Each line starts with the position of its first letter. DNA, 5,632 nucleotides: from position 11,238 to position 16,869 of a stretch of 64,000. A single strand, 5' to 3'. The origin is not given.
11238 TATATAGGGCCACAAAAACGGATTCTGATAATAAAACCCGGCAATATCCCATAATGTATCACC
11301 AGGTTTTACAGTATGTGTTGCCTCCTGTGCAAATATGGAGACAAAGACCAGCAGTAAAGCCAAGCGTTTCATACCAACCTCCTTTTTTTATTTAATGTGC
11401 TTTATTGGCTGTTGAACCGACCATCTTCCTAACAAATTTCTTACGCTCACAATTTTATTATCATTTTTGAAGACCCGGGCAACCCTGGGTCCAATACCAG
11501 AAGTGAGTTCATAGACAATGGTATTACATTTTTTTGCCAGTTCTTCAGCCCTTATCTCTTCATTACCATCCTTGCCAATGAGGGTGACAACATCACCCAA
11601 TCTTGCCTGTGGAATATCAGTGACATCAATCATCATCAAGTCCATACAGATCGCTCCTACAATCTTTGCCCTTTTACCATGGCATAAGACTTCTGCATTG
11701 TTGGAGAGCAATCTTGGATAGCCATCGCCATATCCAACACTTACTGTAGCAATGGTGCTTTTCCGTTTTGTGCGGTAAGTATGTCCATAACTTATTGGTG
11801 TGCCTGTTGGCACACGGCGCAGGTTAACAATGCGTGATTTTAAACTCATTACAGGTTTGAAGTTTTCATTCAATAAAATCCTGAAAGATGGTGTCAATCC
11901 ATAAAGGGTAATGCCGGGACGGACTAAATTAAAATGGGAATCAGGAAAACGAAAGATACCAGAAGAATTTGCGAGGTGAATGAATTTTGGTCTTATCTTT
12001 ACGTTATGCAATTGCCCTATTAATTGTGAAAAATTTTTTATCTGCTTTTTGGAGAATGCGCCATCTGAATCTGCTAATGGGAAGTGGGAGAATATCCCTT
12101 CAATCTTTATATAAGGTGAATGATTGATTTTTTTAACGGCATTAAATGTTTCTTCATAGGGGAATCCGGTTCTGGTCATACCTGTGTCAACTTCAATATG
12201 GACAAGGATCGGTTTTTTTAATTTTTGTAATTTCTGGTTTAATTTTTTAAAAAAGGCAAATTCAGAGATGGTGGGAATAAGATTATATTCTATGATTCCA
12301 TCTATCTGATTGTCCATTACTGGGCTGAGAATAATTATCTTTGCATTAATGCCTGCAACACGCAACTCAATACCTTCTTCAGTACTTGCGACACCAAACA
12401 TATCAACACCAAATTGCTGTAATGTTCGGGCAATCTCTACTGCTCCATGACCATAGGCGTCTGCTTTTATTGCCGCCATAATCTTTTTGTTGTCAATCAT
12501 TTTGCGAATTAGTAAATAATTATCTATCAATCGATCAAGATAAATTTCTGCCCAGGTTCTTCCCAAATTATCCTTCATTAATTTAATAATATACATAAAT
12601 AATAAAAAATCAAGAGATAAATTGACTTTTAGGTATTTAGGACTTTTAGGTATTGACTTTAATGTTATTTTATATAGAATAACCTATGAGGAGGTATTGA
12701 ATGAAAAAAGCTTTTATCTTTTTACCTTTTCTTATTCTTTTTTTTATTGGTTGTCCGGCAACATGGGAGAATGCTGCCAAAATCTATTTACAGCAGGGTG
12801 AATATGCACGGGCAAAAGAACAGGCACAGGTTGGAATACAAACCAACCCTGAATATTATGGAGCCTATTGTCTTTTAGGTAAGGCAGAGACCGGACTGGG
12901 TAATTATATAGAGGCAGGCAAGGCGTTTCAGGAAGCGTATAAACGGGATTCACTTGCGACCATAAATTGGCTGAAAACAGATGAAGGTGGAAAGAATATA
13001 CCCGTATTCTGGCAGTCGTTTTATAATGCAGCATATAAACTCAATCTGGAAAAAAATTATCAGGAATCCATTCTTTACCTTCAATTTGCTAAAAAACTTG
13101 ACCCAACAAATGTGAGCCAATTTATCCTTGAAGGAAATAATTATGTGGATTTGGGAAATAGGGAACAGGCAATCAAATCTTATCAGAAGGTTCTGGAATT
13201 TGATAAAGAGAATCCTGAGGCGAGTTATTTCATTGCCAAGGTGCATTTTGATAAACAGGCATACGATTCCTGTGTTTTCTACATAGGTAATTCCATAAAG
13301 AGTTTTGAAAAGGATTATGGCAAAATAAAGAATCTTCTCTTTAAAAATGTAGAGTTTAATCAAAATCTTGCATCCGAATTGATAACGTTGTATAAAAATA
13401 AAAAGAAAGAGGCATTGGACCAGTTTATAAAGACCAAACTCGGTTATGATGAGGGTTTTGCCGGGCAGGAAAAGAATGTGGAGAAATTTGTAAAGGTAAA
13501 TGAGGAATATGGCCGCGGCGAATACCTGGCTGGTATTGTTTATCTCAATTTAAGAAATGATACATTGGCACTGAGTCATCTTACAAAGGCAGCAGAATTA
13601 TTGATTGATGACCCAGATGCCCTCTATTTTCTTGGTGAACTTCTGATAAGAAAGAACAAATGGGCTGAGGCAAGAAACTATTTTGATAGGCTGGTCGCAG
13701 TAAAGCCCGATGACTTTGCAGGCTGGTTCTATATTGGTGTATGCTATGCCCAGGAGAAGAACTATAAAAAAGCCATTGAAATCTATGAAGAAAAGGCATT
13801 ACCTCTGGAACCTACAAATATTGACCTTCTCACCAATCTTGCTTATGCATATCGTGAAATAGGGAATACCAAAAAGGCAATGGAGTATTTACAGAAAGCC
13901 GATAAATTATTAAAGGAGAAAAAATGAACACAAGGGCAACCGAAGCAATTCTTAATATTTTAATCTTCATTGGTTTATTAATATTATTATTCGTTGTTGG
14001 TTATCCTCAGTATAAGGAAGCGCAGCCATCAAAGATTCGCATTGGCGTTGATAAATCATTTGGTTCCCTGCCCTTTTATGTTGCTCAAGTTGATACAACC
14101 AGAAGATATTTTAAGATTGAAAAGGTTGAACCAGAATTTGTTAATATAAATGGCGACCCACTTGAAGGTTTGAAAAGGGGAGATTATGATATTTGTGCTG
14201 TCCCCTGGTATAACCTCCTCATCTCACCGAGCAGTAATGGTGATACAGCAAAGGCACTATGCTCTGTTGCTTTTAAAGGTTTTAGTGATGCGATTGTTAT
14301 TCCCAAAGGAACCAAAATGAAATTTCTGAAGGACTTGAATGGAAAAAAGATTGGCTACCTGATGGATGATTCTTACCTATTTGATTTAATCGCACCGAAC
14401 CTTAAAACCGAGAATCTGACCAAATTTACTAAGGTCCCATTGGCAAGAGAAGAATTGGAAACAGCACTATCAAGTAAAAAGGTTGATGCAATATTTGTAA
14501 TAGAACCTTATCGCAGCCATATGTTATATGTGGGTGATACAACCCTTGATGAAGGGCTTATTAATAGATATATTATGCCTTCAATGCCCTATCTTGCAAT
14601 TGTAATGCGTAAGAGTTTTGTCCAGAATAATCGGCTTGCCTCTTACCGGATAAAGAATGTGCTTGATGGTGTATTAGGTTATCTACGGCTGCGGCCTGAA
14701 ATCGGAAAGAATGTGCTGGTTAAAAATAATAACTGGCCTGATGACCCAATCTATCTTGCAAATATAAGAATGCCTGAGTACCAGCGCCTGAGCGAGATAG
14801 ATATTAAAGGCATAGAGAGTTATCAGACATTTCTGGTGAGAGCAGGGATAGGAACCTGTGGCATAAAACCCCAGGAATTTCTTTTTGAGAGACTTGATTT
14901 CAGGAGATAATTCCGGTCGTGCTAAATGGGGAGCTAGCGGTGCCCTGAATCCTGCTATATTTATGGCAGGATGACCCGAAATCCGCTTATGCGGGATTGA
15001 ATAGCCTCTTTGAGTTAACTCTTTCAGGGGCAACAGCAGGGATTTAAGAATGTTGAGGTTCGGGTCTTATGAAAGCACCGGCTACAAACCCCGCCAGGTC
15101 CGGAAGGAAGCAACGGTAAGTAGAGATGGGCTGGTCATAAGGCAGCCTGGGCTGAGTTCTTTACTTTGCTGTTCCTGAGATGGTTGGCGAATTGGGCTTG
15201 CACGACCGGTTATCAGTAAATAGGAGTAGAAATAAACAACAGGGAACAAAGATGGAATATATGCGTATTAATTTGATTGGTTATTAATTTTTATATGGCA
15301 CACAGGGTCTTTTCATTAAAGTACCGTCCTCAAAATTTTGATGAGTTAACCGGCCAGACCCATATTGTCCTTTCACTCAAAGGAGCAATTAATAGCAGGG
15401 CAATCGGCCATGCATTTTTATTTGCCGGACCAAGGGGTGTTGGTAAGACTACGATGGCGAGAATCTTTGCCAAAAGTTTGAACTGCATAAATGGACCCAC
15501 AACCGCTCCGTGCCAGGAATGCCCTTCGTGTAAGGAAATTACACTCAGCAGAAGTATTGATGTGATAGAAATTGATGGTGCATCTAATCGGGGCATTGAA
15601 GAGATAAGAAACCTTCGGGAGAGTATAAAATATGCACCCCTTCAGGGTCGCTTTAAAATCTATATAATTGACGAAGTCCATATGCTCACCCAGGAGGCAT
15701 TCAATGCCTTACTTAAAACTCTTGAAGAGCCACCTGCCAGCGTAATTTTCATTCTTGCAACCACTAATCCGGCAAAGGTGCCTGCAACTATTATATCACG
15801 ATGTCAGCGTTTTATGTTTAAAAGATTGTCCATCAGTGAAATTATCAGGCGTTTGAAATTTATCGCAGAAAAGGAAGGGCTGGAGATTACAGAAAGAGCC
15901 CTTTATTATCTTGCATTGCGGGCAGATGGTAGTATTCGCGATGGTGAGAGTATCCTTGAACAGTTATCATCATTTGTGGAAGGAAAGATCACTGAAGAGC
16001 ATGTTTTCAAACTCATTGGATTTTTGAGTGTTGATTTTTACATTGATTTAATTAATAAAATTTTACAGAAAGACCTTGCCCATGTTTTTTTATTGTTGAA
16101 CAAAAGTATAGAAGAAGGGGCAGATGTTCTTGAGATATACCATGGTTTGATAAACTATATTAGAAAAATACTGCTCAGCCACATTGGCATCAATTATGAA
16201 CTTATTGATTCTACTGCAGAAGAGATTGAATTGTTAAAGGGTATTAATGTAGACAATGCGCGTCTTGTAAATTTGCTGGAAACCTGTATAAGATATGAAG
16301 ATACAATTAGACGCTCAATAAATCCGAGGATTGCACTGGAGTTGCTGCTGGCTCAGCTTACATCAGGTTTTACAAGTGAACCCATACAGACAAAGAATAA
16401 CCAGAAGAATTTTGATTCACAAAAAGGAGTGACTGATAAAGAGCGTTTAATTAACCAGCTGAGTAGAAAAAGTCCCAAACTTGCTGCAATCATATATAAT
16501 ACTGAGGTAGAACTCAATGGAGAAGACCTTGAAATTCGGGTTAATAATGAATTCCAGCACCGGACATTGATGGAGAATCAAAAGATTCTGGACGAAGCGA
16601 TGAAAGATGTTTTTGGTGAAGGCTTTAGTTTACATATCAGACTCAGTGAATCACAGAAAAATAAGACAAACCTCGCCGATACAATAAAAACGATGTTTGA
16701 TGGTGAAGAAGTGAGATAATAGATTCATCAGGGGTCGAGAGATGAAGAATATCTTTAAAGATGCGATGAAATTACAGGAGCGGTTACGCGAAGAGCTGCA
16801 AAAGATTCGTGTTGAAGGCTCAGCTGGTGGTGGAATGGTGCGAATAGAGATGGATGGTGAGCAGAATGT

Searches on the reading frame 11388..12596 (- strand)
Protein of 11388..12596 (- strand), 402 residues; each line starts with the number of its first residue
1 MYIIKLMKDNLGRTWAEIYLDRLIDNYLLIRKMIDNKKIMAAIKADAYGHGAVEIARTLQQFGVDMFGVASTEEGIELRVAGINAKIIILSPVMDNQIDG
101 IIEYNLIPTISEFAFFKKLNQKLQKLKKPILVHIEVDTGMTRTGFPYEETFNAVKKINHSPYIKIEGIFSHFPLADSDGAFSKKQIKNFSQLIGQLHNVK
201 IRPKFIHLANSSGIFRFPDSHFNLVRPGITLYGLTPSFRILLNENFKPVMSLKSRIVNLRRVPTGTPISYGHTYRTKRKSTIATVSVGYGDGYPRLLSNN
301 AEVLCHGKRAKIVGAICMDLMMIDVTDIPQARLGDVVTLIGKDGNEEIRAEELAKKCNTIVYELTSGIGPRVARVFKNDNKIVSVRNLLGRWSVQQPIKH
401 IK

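Call 73: search_protein_families(library=pfam, proteins=[window:11388-12596:-], max_evalue=0.0001)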
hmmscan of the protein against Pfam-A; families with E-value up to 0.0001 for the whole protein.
window:11388-12596:- (402 aa): 2 families
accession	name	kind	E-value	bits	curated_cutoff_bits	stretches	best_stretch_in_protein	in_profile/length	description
PF01168.26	Ala_racemase_N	-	1.5e-67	228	24.1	1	18-236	1-220/220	Alanine racemase, N-terminal domain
PF00842.27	Ala_racemase_C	-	1.3e-49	167.5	25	1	249-375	1-126/127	Alanine racemase, C-terminal domain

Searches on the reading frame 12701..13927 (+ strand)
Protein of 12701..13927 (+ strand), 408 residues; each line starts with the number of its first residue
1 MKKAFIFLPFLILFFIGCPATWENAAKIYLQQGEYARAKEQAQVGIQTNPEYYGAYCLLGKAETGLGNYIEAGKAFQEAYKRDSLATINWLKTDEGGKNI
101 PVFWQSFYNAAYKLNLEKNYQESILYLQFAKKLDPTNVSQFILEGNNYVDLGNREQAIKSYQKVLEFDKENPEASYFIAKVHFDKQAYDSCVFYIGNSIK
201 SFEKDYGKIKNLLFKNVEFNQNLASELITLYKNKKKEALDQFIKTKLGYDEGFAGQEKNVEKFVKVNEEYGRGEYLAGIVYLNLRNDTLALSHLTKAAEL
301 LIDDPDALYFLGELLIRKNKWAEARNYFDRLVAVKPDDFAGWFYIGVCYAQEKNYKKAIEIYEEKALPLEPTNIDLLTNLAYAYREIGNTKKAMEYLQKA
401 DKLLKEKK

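Call 73: search_protein_families(library=pfam, proteins=[window:12701-13927:+], max_evalue=0.0001)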
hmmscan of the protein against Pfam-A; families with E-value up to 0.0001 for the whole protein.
window:12701-13927:+ (408 aa): 18 families
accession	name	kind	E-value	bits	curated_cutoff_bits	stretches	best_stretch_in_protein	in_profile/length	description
PF07719.23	TPR_2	-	1.6e-28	96.8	27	1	305-338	1-34/34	Tetratricopeptide repeat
PF13432.12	TPR_16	-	6.6e-27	94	32.7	1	311-370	3-61/65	Tetratricopeptide repeat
PF13181.12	TPR_8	-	1.4e-23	81.4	25.7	0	375-403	2-30/34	Tetratricopeptide repeat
PF14559.12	TPR_19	-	2.6e-23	82.6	25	2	290-338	10-58/68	Tetratricopeptide repeat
PF00515.34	TPR_1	-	2e-21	75.3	27.8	0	341-364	3-26/34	Tetratricopeptide repeat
PF13428.12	TPR_14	-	3.1e-19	68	23.5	0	305-344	1-40/44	Tetratricopeptide repeat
PF13176.12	TPR_7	-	1.9e-16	59.1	27.9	0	307-338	1-32/36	Tetratricopeptide repeat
PF13414.12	TPR_11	-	4.5e-16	58.7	26.8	1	145-185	1-41/42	TPR repeat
PF13431.12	TPR_17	-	7e-16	57.5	24.4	1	364-393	3-32/34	Tetratricopeptide repeat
PF12895.13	ANAPC3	-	9.5e-15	55.1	27.2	0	154-200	5-50/82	Anaphase-promoting complex, cyclosome, subunit 3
PF23914.1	TPR_CcmH_CycH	-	1.2e-14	54.9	42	0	277-363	56-145/158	Cytochrome c-type biogenesis protein H TPR domain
PF13424.12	TPR_12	-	5.4e-14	52.6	30.1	0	352-400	23-71/77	Tetratricopeptide repeat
PF13371.12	TPR_9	-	1.9e-11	44.3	35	1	312-360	2-50/73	Tetratricopeptide repeat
PF13174.12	TPR_6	-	1.9e-11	44.2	26.3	0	377-399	3-25/33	Tetratricopeptide repeat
PF25064.1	ARM_TT21_5th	-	1.2e-07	32.4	27.8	0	351-406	13-67/117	TT21 fifth ARM repeats domain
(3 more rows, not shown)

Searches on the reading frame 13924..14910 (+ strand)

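Call 73: search_protein_families(library=pfam, proteins=[window:13924-14910:+], max_evalue=0.0001)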
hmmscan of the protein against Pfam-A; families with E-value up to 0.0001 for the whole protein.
window:13924-14910:+ (328 aa): 1 family
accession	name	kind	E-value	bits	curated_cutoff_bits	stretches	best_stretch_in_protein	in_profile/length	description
PF09084.16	NMT1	-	4.2e-05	24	20.5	1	49-236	5-191/216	NMT1/THI5 like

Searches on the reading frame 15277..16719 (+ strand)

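Call 23: search_protein_families(library=ncbifam, proteins=[window:15277-16719:+], max_evalue=0.001)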
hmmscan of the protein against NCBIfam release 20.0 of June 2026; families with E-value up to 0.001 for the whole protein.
window:15277-16719:+ (480 aa): 78 families (the best 25 are shown)
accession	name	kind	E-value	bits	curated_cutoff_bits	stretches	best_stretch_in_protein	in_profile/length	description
NF004046.1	PRK05563.1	equivalog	5.5e-137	458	400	1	15-439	8-430/567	DNA polymerase III subunit gamma/tau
TIGR02397.1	dnaX_nterm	equivalog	5.5e-130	433.7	250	1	10-361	2-354/355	DNA polymerase III subunit gamma/tau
NF011526.0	PRK14965.1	equivalog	9.5e-123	411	670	1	7-361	1-358/578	DNA polymerase III subunits gamma and tau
NF011510.0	PRK14948.1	equivalog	5.1e-121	405.4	593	1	7-404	3-405/640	DNA polymerase III subunit gamma/tau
NF011512.0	PRK14950.1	equivalog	1.5e-117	394.2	593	1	7-339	1-333/585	DNA polymerase III subunits gamma and tau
NF011523.0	PRK14962.1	equivalog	1.7e-111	373.3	576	1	14-478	6-470/474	DNA polymerase III subunits gamma and tau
NF004962.0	PRK06305.1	equivalog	6.8e-111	371.7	559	1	9-376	4-363/465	DNA polymerase III subunits gamma and tau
NF011514.0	PRK14953.1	equivalog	1.3e-110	370.6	536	1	7-478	1-475/488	DNA polymerase III subunits gamma and tau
NF005942.0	PRK07994.1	equivalog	1.6e-110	371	613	1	7-301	1-295/655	DNA polymerase III subunit gamma/tau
NF005173.0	PRK06647.1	equivalog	8.6e-109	364.9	623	1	7-362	1-357/568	DNA polymerase III subunits gamma and tau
NF006280.0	PRK08451.1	equivalog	5.6e-103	345.5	572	1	10-465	2-464/535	DNA polymerase III subunit gamma/tau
NF006585.0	PRK09111.1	equivalog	3.3e-102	343.1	604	1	8-303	26-326/616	DNA polymerase III subunit gamma/tau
NF011531.0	PRK14971.1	equivalog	2.1e-101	340.6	685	1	11-378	6-372/614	DNA polymerase III subunit gamma/tau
NF004549.0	PRK05896.1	equivalog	5.3e-99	332.7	578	1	8-443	2-400/642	DNA polymerase III subunits gamma and tau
NF011517.0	PRK14956.1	equivalog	3.1e-94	316.5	654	1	8-337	4-337/486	DNA polymerase III subunits gamma and tau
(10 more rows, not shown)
